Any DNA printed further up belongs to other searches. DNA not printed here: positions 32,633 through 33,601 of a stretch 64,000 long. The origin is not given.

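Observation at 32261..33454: PDZ domain fused to Gly-rich segments and an OMP-like beta-rich C-terminal region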

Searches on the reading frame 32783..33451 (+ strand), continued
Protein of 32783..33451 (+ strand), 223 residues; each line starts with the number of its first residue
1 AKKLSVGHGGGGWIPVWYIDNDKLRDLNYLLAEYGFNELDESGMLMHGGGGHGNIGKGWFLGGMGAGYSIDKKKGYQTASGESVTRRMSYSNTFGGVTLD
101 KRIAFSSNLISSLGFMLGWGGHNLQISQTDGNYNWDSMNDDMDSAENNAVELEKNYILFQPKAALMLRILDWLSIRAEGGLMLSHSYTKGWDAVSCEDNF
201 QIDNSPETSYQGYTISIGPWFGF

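Call 62: find_homologous_proteins(query=A3, max_evalue=0.001)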
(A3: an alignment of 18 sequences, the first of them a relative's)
Query A3 (18 sequences) (253 aa, profile of the alignment): 36 proteins with E <= 0.001 among 8000 candidates.
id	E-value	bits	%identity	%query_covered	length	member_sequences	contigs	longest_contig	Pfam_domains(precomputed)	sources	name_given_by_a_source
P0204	7.8e-73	263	100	100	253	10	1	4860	-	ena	-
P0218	5.3e-70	253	22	73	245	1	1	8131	-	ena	-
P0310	1.3e-67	246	30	98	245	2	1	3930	-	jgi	jgi:hypothetical protein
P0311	2.2e-64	235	33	98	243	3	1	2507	-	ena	-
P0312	2.8e-64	235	31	68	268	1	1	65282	-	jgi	-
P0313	5.8e-64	234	31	98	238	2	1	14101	-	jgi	-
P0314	1.4e-61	226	33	98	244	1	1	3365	-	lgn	-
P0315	1.3e-59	219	31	81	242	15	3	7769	-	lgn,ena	-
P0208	1.4e-59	219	22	44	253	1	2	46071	-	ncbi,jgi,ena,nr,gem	ncbi:MAG: hypothetical protein FWG98_05355 [Candidatus Cloacimonetes bacterium]|nr:hypothetical prot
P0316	5.1e-59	217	30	78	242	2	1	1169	-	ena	-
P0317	1.1e-58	216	31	81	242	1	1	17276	-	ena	-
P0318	1.3e-58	216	28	78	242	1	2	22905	-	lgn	-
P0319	2.2e-58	215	33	98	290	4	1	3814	-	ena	-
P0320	2.4e-58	215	33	81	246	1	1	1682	-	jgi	jgi:hypothetical protein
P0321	4.4e-58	214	30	81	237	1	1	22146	-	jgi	jgi:hypothetical protein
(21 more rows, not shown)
